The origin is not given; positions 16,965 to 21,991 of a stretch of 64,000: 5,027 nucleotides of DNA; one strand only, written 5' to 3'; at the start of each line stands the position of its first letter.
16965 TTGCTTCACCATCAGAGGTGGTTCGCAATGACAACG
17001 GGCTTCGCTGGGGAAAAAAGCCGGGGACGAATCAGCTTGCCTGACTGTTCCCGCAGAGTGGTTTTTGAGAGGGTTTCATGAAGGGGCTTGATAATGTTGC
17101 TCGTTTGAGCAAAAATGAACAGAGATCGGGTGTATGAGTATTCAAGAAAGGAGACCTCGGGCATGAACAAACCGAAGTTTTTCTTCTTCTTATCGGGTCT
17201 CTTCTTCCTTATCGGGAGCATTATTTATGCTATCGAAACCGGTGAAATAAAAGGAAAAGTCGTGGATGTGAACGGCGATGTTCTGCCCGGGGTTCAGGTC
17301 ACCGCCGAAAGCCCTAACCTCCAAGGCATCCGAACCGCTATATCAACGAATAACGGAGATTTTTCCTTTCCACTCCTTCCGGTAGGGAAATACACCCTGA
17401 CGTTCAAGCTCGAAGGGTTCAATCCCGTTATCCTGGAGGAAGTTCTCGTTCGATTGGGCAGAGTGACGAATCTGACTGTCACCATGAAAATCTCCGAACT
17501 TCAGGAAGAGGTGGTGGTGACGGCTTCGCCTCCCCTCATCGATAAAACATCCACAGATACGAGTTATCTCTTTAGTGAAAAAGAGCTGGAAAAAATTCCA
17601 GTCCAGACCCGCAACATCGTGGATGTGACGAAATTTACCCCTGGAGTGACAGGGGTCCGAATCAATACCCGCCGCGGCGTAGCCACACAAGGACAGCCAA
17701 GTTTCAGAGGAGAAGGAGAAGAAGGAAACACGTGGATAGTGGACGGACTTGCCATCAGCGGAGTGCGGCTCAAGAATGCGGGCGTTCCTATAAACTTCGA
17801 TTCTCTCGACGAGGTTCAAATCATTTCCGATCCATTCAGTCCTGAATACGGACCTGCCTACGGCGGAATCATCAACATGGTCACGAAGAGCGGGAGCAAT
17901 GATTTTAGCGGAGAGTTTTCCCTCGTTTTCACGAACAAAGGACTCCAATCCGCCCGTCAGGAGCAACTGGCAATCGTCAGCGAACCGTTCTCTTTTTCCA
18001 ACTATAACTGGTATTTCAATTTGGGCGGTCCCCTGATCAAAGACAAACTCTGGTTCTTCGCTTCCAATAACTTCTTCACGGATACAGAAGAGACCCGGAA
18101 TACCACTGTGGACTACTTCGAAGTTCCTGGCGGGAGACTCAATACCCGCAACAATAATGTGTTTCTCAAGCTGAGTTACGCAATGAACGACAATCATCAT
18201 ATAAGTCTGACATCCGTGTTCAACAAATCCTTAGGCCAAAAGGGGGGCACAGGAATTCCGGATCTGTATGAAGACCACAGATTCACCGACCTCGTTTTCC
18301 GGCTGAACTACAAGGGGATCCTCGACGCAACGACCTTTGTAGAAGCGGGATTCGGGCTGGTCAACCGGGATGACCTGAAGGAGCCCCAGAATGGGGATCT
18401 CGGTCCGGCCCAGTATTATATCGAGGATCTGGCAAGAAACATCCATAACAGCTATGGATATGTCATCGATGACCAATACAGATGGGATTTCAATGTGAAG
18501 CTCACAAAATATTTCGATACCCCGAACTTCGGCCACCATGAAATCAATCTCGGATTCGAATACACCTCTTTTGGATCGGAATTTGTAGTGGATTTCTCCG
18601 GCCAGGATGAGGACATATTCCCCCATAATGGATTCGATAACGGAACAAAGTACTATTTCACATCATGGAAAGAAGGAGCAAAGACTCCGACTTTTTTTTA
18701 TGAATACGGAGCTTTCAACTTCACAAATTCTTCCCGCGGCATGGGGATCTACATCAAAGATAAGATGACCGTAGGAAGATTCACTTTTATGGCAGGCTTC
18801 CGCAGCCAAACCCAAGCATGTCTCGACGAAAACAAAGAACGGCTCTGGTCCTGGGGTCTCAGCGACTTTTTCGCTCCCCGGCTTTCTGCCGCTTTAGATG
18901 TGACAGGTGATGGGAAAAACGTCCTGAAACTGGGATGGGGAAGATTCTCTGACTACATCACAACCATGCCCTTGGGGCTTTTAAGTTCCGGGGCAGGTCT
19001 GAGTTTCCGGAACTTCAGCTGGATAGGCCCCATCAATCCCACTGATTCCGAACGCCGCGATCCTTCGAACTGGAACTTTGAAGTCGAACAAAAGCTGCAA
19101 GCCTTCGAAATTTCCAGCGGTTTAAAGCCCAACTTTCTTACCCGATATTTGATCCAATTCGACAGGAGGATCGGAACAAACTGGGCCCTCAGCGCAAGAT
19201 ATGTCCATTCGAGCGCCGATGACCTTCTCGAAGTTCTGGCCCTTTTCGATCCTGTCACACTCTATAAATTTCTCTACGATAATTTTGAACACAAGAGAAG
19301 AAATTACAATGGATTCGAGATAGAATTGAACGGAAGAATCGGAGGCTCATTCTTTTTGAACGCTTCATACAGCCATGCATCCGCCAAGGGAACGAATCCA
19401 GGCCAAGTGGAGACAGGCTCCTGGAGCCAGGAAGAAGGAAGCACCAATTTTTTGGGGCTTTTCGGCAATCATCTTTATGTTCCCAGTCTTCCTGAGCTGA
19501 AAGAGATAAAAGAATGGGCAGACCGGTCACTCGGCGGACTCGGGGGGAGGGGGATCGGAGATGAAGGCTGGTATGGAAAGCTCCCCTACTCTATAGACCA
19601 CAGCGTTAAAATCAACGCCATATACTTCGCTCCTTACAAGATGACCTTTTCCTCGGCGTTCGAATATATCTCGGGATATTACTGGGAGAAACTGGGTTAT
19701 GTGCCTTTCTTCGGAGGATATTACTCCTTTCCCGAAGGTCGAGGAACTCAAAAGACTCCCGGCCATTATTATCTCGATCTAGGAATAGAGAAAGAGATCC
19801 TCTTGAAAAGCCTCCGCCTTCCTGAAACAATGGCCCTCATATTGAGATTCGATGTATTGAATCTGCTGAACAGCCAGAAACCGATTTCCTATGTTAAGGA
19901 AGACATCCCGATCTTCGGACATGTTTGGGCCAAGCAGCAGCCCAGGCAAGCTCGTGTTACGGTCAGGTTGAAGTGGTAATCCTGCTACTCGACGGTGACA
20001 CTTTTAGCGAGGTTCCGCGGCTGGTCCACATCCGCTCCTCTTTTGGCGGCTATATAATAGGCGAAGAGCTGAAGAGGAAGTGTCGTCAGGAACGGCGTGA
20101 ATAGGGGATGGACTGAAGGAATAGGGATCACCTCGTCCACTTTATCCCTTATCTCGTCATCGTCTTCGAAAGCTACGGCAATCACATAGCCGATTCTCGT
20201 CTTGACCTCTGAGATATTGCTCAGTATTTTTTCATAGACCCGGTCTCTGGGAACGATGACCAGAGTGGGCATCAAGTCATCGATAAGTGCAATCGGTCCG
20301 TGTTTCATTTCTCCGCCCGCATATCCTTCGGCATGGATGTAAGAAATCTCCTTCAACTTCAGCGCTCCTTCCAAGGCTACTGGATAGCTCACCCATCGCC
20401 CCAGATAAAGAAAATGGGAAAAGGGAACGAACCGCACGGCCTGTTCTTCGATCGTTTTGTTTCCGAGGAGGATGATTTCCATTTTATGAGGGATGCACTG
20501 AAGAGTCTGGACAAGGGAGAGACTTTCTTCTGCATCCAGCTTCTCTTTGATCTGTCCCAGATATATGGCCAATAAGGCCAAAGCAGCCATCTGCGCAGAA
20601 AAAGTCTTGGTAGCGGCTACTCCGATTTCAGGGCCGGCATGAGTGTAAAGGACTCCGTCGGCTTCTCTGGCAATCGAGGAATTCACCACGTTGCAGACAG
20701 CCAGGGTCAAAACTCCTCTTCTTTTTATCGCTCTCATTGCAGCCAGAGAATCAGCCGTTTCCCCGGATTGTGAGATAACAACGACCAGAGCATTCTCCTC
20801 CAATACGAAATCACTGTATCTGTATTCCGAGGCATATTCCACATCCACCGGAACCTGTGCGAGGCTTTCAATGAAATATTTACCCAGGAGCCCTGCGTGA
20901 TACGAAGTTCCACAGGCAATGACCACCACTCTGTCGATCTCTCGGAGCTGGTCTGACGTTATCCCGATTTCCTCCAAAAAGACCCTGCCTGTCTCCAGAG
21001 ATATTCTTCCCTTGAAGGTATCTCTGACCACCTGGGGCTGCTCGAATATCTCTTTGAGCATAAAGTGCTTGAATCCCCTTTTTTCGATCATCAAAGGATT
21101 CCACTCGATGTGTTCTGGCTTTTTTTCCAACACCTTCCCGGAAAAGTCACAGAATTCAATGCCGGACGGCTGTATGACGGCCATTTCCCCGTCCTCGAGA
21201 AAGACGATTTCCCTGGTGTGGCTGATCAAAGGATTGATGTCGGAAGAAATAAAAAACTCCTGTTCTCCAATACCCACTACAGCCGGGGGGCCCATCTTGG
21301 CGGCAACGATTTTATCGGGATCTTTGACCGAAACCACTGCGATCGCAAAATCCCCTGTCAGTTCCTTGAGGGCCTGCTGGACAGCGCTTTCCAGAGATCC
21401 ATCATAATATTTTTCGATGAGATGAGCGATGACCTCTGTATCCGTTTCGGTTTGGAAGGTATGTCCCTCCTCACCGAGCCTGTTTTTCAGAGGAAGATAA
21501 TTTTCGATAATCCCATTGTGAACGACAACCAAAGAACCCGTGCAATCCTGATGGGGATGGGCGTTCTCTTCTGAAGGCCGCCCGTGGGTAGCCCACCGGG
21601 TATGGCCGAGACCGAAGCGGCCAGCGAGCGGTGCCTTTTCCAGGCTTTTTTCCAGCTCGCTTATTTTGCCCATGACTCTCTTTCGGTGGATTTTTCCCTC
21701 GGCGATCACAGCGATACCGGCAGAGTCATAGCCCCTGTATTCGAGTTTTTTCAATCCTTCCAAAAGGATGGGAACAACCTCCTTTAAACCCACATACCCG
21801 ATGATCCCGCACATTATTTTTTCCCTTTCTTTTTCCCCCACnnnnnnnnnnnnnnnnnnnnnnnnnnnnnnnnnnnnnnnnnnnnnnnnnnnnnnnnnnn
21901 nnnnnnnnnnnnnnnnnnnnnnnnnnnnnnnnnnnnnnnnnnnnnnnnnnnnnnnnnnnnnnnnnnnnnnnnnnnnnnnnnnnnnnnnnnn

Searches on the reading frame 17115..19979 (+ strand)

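Call 8: search_protein_families(library=pfam, proteins=[window:17115-19979:+], max_evalue=0.01)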
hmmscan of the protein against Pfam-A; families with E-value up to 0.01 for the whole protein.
window:17115-19979:+ (954 aa): 4 families
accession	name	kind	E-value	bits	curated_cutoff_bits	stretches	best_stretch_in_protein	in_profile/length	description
PF13620.12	CarboxypepD_reg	-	2.7e-17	63.3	32.3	1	45-125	2-82/82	Carboxypeptidase regulatory-like domain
PF07715.20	Plug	-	1.3e-07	32.5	23.9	1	151-248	10-103/107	TonB-dependent Receptor Plug Domain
PF13715.12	CarbopepD_reg_2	-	1.9e-07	31.4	32.2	1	45-135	1-88/88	CarboxypepD_reg-like domain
PF17802.7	SpaA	-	0.0051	17.4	23.1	0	44-96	2-57/91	Prealbumin-like fold domain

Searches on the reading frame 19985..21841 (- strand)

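Call 8: search_protein_families(library=pfam, proteins=[window:19985-21841:-], max_evalue=0.01)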
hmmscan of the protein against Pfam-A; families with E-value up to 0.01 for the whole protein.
window:19985-21841:- (618 aa): 4 families
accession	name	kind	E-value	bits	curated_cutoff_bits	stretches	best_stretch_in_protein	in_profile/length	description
PF01380.27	SIS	-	3.4e-54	182.6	25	2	299-426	2-130/131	SIS domain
PF13522.11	GATase_6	-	3.6e-21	76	27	1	74-198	10-127/130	Glutamine amidotransferase domain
PF13537.11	GATase_7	-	2.1e-15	57.3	25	1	89-181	8-93/123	Glutamine amidotransferase domain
PF13230.11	GATase_4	-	0.0075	15.7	23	0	64-161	61-162/272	Glutamine amidotransferases class-II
